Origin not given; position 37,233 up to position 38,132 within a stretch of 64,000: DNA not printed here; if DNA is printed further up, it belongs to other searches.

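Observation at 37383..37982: Protein composed almost entirely of GDxSxIx heptapeptide repeats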

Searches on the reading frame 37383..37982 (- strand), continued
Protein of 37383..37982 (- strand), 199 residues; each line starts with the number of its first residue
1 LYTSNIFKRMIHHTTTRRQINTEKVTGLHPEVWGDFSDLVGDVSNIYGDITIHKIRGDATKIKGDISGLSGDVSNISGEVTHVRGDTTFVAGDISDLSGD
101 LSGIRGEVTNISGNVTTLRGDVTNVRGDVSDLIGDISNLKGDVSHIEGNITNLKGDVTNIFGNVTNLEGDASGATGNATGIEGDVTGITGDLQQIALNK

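Call 28: search_protein_representatives(protein=window:37386-37982:-)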
Query: 199 residues. Proteins with E-value up to 0.001 (for the whole library): 4812; up to 1e-10: 677; up to 1e-30: 30. The best 150 are listed.
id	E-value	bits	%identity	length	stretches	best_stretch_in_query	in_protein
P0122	1.4e-87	309.0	48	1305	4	31-174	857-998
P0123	2.9e-61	223.1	44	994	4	91-191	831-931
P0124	5.1e-56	206.0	39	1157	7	85-177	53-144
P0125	3.5e-51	190.2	38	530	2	78-194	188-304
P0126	2.9e-48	180.7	31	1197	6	64-172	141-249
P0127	3.1e-44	167.5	33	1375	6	37-192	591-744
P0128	3.4e-40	154.4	32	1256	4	63-195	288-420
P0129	6.1e-40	153.5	30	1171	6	66-184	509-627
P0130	1.2e-39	152.6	41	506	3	55-184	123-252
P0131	1.3e-37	145.9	31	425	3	55-188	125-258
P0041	1.6e-37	145.7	44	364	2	62-193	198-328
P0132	2.5e-37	145.0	36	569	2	64-193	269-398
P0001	3.6e-37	144.5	41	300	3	20-192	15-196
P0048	6.5e-36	140.4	45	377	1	22-184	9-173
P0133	1.3e-35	139.4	39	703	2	28-171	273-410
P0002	4.8e-29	118.0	39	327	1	54-195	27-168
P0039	3.7e-27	111.8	41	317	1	31-185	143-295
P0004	1.0e-26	110.4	47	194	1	16-179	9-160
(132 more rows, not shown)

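Call 31: fold_search(model_id=the predicted structure, library=pdb)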
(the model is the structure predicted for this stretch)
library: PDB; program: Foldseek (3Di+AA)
matches with E <= 10: 249; with E <= 0.001: 0
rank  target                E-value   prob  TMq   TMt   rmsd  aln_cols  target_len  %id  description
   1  4ru4_B                6.7e-02  0.85  0.30  0.12   8.1       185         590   14  Crystal structure of the tailspike protein gp49 from Pseudomonas phage LKA1 (released 2015-11-18)
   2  6w4q_B                6.7e-02  0.23  0.20  0.08  11.9       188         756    9  Crystal structure of full-length tailspike protein 2 (TSP2, ORF211) ) from Escherichia coli O157:H7 bacteriophage CAB1 (released 2021-01-20)
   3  6fls_A                8.0e-02  0.35  0.25  0.24  11.3       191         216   10  Pentapeptide repeat family protein from Clostridium botulinum (released 2018-08-15)
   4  2w7z_B                8.4e-02  0.16  0.19  0.18  11.3       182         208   11  Structure of the pentapeptide repeat protein EfsQnr, a DNA gyrase inhibitor. Free amines modified by cyclic pentylatio (released 2009-05-05)
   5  4ru4_A                9.4e-02  0.25  0.19  0.08  11.5       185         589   12  Crystal structure of the tailspike protein gp49 from Pseudomonas phage LKA1 (released 2015-11-18)
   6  6fls_D                9.4e-02  0.23  0.23  0.21   9.6       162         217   10  Pentapeptide repeat family protein from Clostridium botulinum (released 2018-08-15)
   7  6tgf_F                1.0e-01  0.35  0.28  0.11   9.9       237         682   10  Pantoea stewartii WceF is a glycan biofilm modifying enzyme with a bacteriophage tailspike-like parallel beta-helix fo (released 2020-11-25)
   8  6w4q_A                1.1e-01  0.13  0.20  0.08  13.4       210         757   12  Crystal structure of full-length tailspike protein 2 (TSP2, ORF211) ) from Escherichia coli O157:H7 bacteriophage CAB1 (released 2021-01-20)
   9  6tgf_D                1.2e-01  0.25  0.24  0.10  12.3       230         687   11  Pantoea stewartii WceF is a glycan biofilm modifying enzyme with a bacteriophage tailspike-like parallel beta-helix fo (released 2020-11-25)
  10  5w6p_D                1.2e-01  0.13  0.18  0.08  11.2       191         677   13  Crystal structure of Bacteriophage CBA120 tailspike protein 2 enzymatically active domain (TSP2dN, orf211) (released 2018-10-24)
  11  5w6p_F                1.5e-01  0.10  0.16  0.07  12.1       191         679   12  Crystal structure of Bacteriophage CBA120 tailspike protein 2 enzymatically active domain (TSP2dN, orf211) (released 2018-10-24)
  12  6w4q_D                1.5e-01  0.07  0.13  0.06  12.8       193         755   12  Crystal structure of full-length tailspike protein 2 (TSP2, ORF211) ) from Escherichia coli O157:H7 bacteriophage CAB1 (released 2021-01-20)
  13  9j4l_B                1.7e-01  0.12  0.17  0.11  12.1       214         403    8  Crystal structure of GH9l Inulin fructotransferases (IFTase) (released 2024-09-04)
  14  1nhc_A                1.7e-01  0.10  0.17  0.12  11.5       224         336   16  Structural insights into the processivity of endopolygalacturonase I from Aspergillus niger (released 2003-11-25)
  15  4mxn_C                1.7e-01  0.07  0.15  0.13  12.6       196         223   10  Crystal structure of a putative glycosyl hydrolase (PARMER_00599) from Parabacteroides merdae ATCC 43184 at 1.95 A res (released 2013-10-23)
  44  1qrb                  5.4e-01  0.16  0.26  0.12  10.2       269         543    9  PLASTICITY AND STERIC STRAIN IN A PARALLEL BETA-HELIX: RATIONAL MUTATIONS IN P22 TAILSPIKE PROTEIN (released 2000-04-12)
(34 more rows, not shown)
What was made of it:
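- Closest known: Pentapeptide-repeat. Same: The AlphaFold model gives weak Foldseek matches to them (call 31).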

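Call 42: search_solved_structures(query=window:37386-37955:-, max_evalue=10, show_alignments=2)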
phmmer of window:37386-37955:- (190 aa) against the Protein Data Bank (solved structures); distinct sequences matched with E-value up to 10: 34.
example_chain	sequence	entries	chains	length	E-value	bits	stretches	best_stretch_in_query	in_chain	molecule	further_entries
4lin_A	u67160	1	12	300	5e-06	29.9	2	51-176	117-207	Tail needle protein gp26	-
8qox_B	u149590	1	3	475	7.9e-06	29.2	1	64-168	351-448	Conserved membrane protein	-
8wei_A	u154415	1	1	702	0.0086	19.3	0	85-158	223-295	MALE DISCOVERER 1-INTERACTING RECEPTOR-LIKE KINASE 2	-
8wef_A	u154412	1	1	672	0.028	17.7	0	76-158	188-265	MALE DISCOVERER 1-INTERACTING RECEPTOR-LIKE KINASE 2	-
8weh_A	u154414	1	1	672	0.03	17.5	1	67-158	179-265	MALE DISCOVERER 1-INTERACTING RECEPTOR-LIKE KINASE 2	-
6gaj_A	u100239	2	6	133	0.031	17.5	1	83-166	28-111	Outer capsid protein sigma-1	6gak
8weg_A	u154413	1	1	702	0.034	17.4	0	86-158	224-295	MALE DISCOVERER 1-INTERACTING RECEPTOR-LIKE KINASE 2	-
9eg6_A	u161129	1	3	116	0.12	15.6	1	44-123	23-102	Caveolae-associated protein 1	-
1avy_A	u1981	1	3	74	0.16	15.2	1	105-135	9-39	FIBRITIN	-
2poh_A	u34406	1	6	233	0.16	15.2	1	91-150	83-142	Head completion protein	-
3c9i_A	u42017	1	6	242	0.17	15.1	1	91-150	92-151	Tail needle protein gp26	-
4zkp_A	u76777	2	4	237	0.18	15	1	91-150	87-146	Tail needle protein gp26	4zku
7zr2_A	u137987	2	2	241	0.19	14.9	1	52-186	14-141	Spike protein S2',Chimeric protein mimic of SARS-CoV-2 Spike HR1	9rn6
2yo2_A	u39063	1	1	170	0.2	14.8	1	53-145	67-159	GENERAL CONTROL PROTEIN GCN4, PUTATIVE INNER MEMBRANE PROTEIN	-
4zxq_A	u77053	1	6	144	0.26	14.5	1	88-147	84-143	Tail needle protein gp26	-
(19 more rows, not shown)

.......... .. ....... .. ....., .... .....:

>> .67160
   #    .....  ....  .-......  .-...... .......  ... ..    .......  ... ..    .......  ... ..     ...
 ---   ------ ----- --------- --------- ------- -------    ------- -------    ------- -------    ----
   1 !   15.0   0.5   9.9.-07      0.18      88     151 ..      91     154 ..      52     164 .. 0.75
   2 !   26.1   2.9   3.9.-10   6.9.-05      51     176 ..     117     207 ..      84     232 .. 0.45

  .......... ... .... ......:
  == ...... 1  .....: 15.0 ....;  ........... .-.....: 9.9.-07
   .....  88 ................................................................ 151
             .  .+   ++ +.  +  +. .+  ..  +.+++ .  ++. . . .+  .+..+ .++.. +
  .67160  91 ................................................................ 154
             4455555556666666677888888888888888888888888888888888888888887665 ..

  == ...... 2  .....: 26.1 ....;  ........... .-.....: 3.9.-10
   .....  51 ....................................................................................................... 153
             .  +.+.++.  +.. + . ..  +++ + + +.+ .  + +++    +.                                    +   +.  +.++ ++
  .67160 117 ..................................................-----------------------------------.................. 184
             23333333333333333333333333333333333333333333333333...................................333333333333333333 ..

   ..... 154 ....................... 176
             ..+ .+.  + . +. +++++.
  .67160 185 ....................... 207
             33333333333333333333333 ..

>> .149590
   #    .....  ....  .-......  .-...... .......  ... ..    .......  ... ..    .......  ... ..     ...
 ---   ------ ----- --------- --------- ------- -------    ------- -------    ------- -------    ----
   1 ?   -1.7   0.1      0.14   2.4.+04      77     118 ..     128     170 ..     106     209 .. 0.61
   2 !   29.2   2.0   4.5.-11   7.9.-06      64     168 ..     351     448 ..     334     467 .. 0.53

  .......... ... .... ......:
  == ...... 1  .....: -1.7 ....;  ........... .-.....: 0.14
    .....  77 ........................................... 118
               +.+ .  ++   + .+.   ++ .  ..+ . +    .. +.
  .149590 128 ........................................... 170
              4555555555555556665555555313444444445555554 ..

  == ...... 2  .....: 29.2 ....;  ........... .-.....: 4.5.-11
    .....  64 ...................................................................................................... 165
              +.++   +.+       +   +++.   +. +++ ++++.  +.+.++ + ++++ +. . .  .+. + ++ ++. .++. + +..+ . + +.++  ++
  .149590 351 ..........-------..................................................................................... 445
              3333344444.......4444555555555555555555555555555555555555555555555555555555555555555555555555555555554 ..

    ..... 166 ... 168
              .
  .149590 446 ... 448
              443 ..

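Call 43: find_encoding_contigs(protein=P0118, flank=7000, max_places=1)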
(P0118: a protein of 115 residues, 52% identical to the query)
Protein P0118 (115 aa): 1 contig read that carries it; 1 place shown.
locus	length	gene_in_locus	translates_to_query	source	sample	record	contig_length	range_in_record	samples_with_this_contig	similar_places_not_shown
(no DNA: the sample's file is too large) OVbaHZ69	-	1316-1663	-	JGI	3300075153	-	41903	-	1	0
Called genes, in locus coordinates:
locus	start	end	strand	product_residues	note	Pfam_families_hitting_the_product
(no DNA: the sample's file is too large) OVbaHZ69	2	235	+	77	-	?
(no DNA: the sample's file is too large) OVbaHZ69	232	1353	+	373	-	PF10926:DUF2800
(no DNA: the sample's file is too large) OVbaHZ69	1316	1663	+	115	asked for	-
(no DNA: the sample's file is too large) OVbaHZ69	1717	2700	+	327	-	-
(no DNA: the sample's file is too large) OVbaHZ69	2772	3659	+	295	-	PF02195:ParB_N (weak)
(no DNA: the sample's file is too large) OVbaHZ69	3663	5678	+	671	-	-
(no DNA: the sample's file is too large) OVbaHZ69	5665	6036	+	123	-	-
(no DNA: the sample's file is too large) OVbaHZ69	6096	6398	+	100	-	-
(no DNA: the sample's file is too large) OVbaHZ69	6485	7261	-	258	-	-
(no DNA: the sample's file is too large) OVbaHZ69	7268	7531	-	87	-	-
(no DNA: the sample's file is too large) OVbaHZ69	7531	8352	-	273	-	-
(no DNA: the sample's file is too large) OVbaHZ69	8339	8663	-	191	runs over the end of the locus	PF11041:Phage_Wedge1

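Call 44: find_encoding_contigs(protein=P0064, flank=7000, max_places=1)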
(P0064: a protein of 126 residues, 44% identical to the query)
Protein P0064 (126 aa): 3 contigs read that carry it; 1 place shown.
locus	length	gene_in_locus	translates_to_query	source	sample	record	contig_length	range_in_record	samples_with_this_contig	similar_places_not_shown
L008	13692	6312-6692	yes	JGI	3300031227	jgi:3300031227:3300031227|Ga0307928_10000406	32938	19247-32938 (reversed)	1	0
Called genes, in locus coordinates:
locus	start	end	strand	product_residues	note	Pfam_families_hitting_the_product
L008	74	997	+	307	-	-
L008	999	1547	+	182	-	-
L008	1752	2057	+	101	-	-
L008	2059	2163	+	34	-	-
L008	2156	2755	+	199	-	PF01551:Peptidase_M23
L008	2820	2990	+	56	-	-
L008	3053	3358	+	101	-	-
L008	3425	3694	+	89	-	-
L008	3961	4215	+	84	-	-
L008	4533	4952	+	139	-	-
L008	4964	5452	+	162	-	-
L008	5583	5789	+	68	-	-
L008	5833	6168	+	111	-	-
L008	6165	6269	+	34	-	-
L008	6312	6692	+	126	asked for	-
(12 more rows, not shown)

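Call 47: predict_structure(alignment_id=A2)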
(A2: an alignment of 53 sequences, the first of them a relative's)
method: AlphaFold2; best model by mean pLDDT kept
length: 108 residues; sequences in the alignment: 53
mean_pLDDT: 79.2   pTM: 0.39
mean pLDDT of the five models: 79.2, 64.3, 58.9, 49.8, 47.3
residues with pLDDT >= 90: 14; 70-90: 84; 50-70: 7; < 50: 3
segments of 3 or more residues with pLDDT < 50: none
pLDDT, mean of each block of 10 residues (from residue 1): 74 93 90 84 79 78 75 72 80 80 62
secondary structure, 60 per line:
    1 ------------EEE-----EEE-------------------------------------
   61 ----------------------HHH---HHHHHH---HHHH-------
elements in order: E13-15 E21-23 H89-94 H98-101
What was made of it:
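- The better-scored model of the capped homologue shows no intrachain strands (call 47).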

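Call 49: fold_search(model_id=the predicted structure, library=pdb)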
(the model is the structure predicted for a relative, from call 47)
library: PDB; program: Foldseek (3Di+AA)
matches with E <= 10: 50; with E <= 0.001: 0
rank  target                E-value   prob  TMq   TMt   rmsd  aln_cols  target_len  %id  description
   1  6sga_F3               2.0e+00  0.08  0.14  0.02  15.1        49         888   14  Body domain of the mt-SSU assemblosome from Trypanosoma brucei (released 2019-09-18)
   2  9hny_F3               2.5e+00  0.08  0.13  0.02  13.2        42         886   14  Mitoribosomal small subunit in complex with Mettl15 and Mettl17 (released 2025-03-26)
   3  9cae_A                3.7e+00  0.15  0.13  0.03   5.4        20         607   25  Cryo-EM structure of the reconstituted RuvBL lobe of the human TIP60 complex (composite structure) (released 2025-06-18)
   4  2z34_C                4.2e+00  0.14  0.13  0.55   6.8        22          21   23  Crystal structure of SpCia1/Asf1 complex with Hip1 (released 2008-03-11)
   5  4nlc                  4.2e+00  0.14  0.14  0.05   4.7        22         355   23  Crystal structure of the catalytic core of RRP6 from Trypanosoma brucei, mutant C496S (released 2014-03-26)
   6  4nlb                  4.5e+00  0.13  0.14  0.05   4.7        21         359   24  Crystal structure of the catalytic core of RRP6 from Trypanosoma brucei (released 2014-03-26)
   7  8otz_By               4.8e+00  0.06  0.16  0.12   8.9        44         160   20  48-nm repeat of the native axonemal doublet microtubule from bovine sperm (released 2023-11-22)
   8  6eun_B                5.9e+00  0.14  0.14  0.10   3.2        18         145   28  Crystal structure of Neisseria meningitidis vaccine antigen NadA variant 3 (released 2018-10-10)
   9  6eun_A                5.9e+00  0.14  0.14  0.10   3.2        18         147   28  Crystal structure of Neisseria meningitidis vaccine antigen NadA variant 3 (released 2018-10-10)
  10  9n73_SW               5.9e+00  0.06  0.13  0.07  11.6        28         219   28  SSU processome maturation and disassembly, State G (released 2025-10-29)
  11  6xrk_A                6.3e+00  0.09  0.14  0.04   8.7        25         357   36  GH5-4 broad specificity endoglucanase from an uncultured bovine rumen ciliate (released 2020-10-28)
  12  6jza                  6.3e+00  0.08  0.13  0.17   5.2        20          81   10  Structure of Fstl1 (released 2019-08-21)
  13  4jn5_A                6.3e+00  0.06  0.14  0.04  10.4        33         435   21  Crystal structures of the first condensation domain of the CDA synthetase (released 2013-06-19)
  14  7lbc_B                6.3e+00  0.04  0.12  0.08  10.3        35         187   20  Structure of human GGT1 in complex with Lnt2-65 compound (released 2022-02-09)
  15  4gdx_B                6.3e+00  0.04  0.13  0.08  10.3        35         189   20  Crystal Structure of Human Gamma-Glutamyl Transpeptidase--Glutamate complex (released 2013-09-25)
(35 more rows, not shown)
